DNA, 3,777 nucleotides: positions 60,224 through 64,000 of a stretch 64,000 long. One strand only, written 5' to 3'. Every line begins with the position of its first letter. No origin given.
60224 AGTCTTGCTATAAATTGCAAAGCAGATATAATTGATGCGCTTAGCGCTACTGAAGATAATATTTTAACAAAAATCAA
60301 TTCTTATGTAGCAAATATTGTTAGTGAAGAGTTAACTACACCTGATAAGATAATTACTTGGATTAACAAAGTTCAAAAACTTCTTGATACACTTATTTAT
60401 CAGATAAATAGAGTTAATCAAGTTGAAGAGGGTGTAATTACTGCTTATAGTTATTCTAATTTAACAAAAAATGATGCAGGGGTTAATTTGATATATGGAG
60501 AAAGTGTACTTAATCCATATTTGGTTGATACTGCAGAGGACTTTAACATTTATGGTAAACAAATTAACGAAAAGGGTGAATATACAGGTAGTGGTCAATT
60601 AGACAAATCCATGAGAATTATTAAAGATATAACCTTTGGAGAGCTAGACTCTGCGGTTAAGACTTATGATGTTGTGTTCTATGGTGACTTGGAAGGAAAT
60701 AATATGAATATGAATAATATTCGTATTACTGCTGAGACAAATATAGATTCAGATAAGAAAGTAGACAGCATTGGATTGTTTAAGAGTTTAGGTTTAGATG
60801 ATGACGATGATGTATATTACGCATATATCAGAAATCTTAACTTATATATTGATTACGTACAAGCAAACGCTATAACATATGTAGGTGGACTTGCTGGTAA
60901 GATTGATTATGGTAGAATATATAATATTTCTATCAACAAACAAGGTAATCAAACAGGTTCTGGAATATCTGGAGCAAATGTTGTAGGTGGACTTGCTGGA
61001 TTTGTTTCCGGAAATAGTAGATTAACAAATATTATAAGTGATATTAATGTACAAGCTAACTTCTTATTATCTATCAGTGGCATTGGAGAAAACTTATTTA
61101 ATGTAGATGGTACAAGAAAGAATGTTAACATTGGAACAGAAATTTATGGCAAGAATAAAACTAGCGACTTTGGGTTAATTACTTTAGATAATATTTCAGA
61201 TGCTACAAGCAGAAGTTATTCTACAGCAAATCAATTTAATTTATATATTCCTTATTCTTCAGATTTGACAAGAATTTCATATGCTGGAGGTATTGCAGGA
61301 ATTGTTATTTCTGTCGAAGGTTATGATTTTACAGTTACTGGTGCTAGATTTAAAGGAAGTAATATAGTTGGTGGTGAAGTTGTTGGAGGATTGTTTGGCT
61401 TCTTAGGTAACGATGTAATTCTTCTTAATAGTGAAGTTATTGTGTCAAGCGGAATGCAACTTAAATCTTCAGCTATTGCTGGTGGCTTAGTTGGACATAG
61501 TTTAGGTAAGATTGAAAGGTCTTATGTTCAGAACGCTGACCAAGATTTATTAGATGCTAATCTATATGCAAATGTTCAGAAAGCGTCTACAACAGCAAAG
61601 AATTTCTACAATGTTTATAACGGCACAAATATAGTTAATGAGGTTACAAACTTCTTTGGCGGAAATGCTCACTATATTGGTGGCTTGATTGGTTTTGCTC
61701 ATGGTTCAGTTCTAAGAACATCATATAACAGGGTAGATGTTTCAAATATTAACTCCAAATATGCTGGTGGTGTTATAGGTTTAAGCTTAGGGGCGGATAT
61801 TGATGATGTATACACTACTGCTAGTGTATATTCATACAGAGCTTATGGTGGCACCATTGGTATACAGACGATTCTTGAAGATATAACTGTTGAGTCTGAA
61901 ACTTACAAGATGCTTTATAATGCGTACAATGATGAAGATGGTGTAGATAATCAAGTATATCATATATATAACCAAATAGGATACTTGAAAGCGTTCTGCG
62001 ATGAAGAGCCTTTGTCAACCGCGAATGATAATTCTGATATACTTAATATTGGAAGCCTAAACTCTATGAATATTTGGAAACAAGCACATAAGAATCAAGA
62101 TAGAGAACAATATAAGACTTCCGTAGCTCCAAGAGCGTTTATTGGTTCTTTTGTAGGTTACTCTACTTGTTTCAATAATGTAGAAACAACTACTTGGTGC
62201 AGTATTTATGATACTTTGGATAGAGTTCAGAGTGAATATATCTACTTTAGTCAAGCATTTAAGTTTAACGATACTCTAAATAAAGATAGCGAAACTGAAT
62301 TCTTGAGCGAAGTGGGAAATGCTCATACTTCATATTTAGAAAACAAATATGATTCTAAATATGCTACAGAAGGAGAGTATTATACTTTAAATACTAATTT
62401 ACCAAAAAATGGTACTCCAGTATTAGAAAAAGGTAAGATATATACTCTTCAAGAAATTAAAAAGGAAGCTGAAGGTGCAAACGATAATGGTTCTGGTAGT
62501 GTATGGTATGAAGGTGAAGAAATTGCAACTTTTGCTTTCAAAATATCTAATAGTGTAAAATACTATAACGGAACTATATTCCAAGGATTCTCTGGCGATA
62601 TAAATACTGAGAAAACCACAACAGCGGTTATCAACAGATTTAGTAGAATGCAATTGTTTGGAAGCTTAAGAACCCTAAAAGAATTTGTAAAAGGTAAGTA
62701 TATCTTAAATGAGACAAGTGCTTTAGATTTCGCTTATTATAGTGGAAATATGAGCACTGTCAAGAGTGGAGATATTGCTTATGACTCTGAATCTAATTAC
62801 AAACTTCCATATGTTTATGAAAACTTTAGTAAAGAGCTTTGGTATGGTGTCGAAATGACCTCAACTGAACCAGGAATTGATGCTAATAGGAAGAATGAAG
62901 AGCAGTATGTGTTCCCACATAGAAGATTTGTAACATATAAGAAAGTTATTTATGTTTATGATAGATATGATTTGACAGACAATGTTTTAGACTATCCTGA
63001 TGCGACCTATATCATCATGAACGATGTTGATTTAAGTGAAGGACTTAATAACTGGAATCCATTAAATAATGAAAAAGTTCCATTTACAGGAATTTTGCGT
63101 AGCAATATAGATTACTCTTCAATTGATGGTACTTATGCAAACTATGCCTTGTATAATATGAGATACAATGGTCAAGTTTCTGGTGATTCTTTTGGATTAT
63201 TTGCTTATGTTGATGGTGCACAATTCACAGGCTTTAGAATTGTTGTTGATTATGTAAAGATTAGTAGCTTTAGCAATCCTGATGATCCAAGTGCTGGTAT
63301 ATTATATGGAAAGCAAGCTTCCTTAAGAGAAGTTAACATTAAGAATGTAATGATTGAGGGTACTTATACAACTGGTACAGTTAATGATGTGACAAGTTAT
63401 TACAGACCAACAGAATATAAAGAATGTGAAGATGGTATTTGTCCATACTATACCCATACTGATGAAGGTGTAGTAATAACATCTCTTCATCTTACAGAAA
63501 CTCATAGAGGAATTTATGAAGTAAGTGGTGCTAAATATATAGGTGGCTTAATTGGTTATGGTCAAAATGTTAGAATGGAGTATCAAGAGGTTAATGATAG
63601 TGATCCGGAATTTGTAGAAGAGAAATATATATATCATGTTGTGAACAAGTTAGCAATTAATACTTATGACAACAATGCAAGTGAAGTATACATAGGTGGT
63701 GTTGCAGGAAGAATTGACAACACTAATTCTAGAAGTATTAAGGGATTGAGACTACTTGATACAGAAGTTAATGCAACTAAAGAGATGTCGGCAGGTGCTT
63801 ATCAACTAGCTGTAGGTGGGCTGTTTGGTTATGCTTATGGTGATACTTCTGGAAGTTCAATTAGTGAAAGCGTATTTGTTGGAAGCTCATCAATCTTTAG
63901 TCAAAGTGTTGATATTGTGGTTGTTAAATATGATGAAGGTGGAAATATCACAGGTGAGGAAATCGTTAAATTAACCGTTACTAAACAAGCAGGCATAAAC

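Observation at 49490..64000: Second giant gene absent from the ORF track: a lipoprotein ORF of at least 4,837 codons running off the window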

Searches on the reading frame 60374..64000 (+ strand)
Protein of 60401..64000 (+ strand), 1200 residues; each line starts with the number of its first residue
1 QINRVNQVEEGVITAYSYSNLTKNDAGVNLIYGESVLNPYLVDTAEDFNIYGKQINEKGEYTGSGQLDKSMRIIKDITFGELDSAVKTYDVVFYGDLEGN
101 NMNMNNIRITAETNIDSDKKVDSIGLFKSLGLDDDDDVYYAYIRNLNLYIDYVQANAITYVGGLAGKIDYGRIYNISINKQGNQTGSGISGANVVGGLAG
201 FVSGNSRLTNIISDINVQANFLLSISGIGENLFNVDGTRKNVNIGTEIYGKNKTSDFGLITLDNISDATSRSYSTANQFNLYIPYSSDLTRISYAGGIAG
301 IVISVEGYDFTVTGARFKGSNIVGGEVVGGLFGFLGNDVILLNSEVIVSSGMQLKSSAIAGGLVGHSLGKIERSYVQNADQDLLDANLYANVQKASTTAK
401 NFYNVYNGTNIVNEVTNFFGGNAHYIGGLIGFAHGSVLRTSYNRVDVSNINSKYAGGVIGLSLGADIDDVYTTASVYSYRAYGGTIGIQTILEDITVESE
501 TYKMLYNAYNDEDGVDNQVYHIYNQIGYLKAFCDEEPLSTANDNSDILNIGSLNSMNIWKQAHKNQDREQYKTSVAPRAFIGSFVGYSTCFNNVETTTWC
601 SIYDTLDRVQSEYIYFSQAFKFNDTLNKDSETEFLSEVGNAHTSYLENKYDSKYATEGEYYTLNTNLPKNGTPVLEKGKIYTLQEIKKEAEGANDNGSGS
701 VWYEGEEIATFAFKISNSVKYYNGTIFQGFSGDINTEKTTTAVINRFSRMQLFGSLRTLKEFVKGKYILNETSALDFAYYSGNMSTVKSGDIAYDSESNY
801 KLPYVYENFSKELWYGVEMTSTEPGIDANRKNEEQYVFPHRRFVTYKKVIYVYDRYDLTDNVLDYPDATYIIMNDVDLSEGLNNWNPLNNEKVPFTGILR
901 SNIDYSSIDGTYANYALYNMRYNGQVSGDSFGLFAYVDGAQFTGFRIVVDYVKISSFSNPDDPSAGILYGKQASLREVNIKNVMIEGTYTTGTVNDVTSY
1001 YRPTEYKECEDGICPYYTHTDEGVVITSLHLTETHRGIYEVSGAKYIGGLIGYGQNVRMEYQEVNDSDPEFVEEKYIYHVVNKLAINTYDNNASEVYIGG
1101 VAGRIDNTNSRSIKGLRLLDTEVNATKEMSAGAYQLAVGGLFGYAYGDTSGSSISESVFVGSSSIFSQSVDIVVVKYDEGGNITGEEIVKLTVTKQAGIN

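Call 21: find_homologous_proteins(query=window:60401-64000:+, max_evalue=0.001)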
Query window:60401-64000:+ (1200 aa): 3 proteins with E <= 0.001 among 8000 candidates.
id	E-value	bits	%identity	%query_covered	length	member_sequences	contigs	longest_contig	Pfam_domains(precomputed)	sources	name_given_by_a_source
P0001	1.1e-13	69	28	38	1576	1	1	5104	-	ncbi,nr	ncbi:MAG: hypothetical protein J6T39_00940, partial [Clostridia bacterium]|nr:hypothetical protein [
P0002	5.0e-12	63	30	37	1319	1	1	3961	-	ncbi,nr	ncbi:MAG: hypothetical protein IKA31_04315, partial [Clostridia bacterium]|nr:hypothetical protein [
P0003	2.1e-10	58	29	36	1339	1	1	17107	-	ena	-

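Call 24: find_encoding_contigs(protein=P0003, flank=10000, max_places=3)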
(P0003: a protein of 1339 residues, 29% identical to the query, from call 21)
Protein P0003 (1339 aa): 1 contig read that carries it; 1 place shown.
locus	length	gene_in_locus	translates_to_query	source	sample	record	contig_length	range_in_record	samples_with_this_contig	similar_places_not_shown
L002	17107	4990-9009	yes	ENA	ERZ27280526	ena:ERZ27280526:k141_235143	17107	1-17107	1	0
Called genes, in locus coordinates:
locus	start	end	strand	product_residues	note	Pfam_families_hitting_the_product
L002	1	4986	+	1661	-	?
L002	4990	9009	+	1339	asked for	-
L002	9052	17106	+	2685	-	?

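Call 60: search_protein_families(library=pfam, proteins=[P0001, P0003], max_evalue=0.01)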
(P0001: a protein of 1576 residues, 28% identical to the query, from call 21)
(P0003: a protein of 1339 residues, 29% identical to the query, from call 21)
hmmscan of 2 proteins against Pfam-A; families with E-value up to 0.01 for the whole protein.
P0001 (1576 aa): 1 family
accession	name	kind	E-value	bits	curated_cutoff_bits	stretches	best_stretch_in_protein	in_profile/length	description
PF07581.17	Glug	-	0.0088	16.8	20.5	1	1228-1251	4-28/28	The GLUG motif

P0003 (1339 aa): 0 families

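Call 78: find_related_loci(query=A6, collection=metagenome_contigs, flank=10000)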
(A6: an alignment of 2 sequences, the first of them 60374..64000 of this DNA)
Query A6 (1209 aa) in metagenome_contigs; peptide patterns used: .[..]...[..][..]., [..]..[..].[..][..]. (x = any residue, [..] = any of these).
275 stretches matched a pattern, but none encodes a relative of the query by tblastn (E <= 1e-3).

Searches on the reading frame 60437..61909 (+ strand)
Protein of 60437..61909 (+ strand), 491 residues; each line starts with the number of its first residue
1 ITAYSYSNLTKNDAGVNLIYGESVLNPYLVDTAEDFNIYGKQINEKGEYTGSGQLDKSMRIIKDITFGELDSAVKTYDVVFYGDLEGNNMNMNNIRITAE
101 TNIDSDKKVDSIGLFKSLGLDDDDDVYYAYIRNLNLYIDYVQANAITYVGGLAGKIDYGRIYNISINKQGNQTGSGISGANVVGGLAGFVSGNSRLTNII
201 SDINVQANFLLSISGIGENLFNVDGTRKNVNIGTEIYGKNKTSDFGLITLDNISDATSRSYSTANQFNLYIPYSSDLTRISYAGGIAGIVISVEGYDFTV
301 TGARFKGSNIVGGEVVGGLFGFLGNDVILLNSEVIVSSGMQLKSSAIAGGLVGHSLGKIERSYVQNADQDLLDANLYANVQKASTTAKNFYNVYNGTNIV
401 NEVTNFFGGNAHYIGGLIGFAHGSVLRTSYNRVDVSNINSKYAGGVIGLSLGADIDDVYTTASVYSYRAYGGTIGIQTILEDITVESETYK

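Call 44: predict_structure(alignment_id=A1)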
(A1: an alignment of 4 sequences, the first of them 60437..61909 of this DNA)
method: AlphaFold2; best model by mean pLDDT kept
length: 491 residues; sequences in the alignment: 4
mean_pLDDT: 47.1   pTM: 0.57
mean pLDDT of the five models: 47.1, 46.1, 36.9, 34.3, 34.3
residues with pLDDT >= 90: 0; 70-90: 74; 50-70: 151; < 50: 266
segments of 3 or more residues with pLDDT < 50: 1-29, 52-75, 104-107, 210-279, 292-297, 336-342, 344-347, 352-355, 362-411, 419-424, 426-431, 435-439, 448-453, 459-491
pLDDT, mean of each block of 10 residues (from residue 1): 25 28 35 53 52 42 33 48 63 62 52 77 68 74 74 79 75 65 74 69 67 29 26 23 25 24 24 34 60 48 51 56 55 48 50 51 42 28 25 22 25 51 47 49 50 47 42 36 26 24
secondary structure, 60 per line:
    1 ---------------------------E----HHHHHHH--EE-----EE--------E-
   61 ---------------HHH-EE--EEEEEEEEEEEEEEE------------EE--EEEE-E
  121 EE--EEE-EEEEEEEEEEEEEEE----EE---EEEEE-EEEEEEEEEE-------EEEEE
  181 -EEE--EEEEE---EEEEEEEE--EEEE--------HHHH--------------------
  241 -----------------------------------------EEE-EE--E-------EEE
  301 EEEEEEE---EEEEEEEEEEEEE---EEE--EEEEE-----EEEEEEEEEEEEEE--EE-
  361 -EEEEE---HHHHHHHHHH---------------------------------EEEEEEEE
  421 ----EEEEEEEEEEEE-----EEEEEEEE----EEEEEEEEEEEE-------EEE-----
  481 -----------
elements in order: H33-39 E84-98 E115-118 E120-122 E125-127 E129-143 E153-157 E159-168 E176-180 E182-184 E187-191 E195-202 E205-208 H217-220 E282-284 E298-307 E311-323 E327-329 E332-336 E342-355 E362-366 H370-379 E413-420 E425-436 E442-449 E454-465 E473-475

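Call 48: fold_search(model_id=the predicted structure, library=pdb)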
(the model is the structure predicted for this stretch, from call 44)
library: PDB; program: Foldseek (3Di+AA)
matches with E <= 10: 57; with E <= 0.001: 0
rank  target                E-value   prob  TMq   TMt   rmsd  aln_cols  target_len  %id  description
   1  7uvk                  3.6e-01  0.35  0.23  0.11  11.0       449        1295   10  G. haemolysans IgA1 protease (released 2022-11-23)
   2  5w6f_A                8.2e-01  0.05  0.15  0.13  14.4       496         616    7  Crystal structure of Bacteriophage CBA120 tailspike protein 3 (TSP3, orf212) (released 2018-10-24)
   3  6nw9_C                1.3e+00  0.03  0.14  0.13  14.7       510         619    8  CRYSTAL STRUCTURE OF A TAILSPIKE PROTEIN 3 (TSP3, ORF212) FROM ESCHERICHIA COLI O157:H7 BACTERIOPHAGE CBA120 (released 2019-06-05)
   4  1k5c                  1.4e+00  0.03  0.14  0.17  17.2       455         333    9  Endopolygalacturonase I from Stereum purpureum at 0.96 A resolution (released 2002-06-05)
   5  8yk3_A                1.6e+00  0.03  0.14  0.12  19.0       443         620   12  Blood group B alpha-1,3-galactosidase AgaBb from Bifidobacterium bifidum, construct T7-tag_24-673 (released 2024-07-10)
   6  2x3h_A                1.6e+00  0.04  0.16  0.16  14.2       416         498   11  COLIPHAGE K5A LYASE (released 2010-06-02)
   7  5nxk_B                1.9e+00  0.04  0.17  0.23  15.3       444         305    9  L. reuteri 53608 SRRP (released 2018-03-21)
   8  4avz                  1.9e+00  0.03  0.14  0.12  16.2       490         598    8  Tailspike protein mutant E372Q of E. coli bacteriophage HK620 (released 2012-09-26)
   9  3gq8                  2.0e+00  0.02  0.11  0.09  19.9       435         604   10  Crystal Structure of the Bacteriophage phi29 gene product 12 N-terminal fragment in complex with 2-(N-cyclohexylamino)et (released 2009-05-26)
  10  9bev_A                2.2e+00  0.04  0.19  0.17  13.0       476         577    7  Structure of GH110A in complex with a lambda-carrageenan oligosaccharide (released 2025-08-27)
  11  5w6p_D                2.3e+00  0.03  0.14  0.11  15.7       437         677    9  Crystal structure of Bacteriophage CBA120 tailspike protein 2 enzymatically active domain (TSP2dN, orf211) (released 2018-10-24)
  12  8ja4                  2.7e+00  0.08  0.22  0.23  11.0       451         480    8  Structure of the alginate epimerase/lyase (released 2024-05-08)
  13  6kqs_A                2.7e+00  0.03  0.17  0.14  13.9       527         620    8  Crystal Structure of GH136 lacto-N-biosidase from Eubacterium ramulus - selenomethionine derivative (released 2020-06-10)
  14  5nxk_A                2.7e+00  0.02  0.15  0.20  19.2       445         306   11  L. reuteri 53608 SRRP (released 2018-03-21)
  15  8yk2_A                2.7e+00  0.02  0.12  0.10  18.7       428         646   10  Blood group B alpha-1,3-galactosidase AgaBb from Bifidobacterium bifidum, construct T7-tag_24-700 (released 2024-07-10)
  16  5nxk_C                2.8e+00  0.02  0.13  0.17  16.6       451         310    9  L. reuteri 53608 SRRP (released 2018-03-21)
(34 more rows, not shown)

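Call 82: search_solved_structures(query=A1, max_evalue=1, show_alignments=2)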
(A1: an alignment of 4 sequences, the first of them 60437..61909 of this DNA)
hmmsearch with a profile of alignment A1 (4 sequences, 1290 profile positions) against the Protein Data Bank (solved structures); distinct sequences matched with E-value up to 1: 0.

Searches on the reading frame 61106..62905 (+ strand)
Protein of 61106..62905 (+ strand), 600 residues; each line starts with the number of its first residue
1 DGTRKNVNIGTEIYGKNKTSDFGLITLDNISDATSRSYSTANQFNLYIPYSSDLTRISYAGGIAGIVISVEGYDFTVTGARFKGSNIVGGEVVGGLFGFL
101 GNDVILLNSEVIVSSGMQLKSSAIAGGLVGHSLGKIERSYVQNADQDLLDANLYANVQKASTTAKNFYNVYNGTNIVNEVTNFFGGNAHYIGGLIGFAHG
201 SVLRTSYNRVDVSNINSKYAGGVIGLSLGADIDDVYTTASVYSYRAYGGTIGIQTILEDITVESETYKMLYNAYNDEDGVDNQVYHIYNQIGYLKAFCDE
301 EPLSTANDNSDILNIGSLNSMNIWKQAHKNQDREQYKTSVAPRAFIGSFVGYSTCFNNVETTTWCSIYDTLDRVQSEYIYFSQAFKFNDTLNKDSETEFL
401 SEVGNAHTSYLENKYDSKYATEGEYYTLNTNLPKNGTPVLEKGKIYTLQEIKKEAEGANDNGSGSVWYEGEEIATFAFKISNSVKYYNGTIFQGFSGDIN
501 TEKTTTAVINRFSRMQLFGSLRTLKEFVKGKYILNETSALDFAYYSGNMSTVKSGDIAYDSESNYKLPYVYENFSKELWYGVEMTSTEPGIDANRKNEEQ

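Call 11: search_protein_families(library=pfam, proteins=[window:61106-62905:+], max_evalue=10)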
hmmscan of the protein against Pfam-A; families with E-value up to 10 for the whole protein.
window:61106-62905:+ (600 aa): 2 families
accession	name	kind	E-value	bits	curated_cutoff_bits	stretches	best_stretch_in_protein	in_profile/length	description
PF07581.17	Glug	-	7.5e-06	26.5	20.5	3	217-241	2-27/28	The GLUG motif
PF22214.1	Mec-4_10_cyt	-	0.16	12.7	27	1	339-367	12-39/61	Mechanosensory ion channel subunit mec-4/10 cytosolic domain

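Call 81: search_protein_families(library=phrogs, proteins=[window:61106-62905:+], max_evalue=0.01)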
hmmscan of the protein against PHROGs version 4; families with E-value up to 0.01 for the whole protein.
window:61106-62905:+ (600 aa): 0 families

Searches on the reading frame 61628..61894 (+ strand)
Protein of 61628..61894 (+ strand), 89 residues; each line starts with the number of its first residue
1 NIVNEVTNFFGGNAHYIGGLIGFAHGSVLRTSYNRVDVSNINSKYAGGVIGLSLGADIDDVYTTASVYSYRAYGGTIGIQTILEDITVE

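Call 80: find_related_loci(query=A7, collection=metagenome_contigs, flank=10000)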
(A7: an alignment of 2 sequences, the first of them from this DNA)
Query A7 (89 aa) in metagenome_contigs; peptide patterns used: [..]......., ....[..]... (x = any residue, [..] = any of these).
111 stretches matched a pattern, but none encodes a relative of the query by tblastn (E <= 1e-3).

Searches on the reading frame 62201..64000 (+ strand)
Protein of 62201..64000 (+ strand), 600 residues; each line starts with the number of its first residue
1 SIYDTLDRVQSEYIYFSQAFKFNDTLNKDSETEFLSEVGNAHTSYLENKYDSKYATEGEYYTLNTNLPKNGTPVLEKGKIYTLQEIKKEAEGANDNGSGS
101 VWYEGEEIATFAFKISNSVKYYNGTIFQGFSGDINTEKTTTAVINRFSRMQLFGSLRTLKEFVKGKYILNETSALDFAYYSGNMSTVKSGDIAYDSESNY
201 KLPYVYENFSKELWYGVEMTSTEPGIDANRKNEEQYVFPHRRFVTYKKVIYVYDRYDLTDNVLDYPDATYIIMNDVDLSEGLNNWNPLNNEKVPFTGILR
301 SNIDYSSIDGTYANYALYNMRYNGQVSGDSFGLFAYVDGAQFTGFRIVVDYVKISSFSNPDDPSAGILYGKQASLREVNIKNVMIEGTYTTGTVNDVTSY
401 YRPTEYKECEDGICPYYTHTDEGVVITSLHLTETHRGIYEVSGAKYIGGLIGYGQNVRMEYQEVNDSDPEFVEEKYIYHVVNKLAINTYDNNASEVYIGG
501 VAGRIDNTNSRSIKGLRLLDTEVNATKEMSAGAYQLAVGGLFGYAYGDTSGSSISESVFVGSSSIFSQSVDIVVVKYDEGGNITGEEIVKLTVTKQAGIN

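Call 11: search_protein_families(library=pfam, proteins=[window:62558-64000:+], max_evalue=10)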
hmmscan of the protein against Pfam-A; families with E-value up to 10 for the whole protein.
window:62558-64000:+ (481 aa): 1 family
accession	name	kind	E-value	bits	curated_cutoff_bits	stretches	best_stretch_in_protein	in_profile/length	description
PF07581.17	Glug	-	2.5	9.1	20.5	1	417-442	3-25/28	The GLUG motif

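Call 15: find_related_loci(query=window:62201-64000:+, collection=genome_contigs, flank=10000)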
Query window:62201-64000:+ (600 aa) in genome_contigs; peptide patterns used: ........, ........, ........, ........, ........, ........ (x = any residue, [..] = any of these).
36 stretches matched a pattern, but none encodes a relative of the query by tblastn (E <= 1e-3).

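Call 81: search_protein_families(library=phrogs, proteins=[window:62558-64000:+], max_evalue=0.01)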
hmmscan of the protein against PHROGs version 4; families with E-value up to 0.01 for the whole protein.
window:62558-64000:+ (481 aa): 0 families
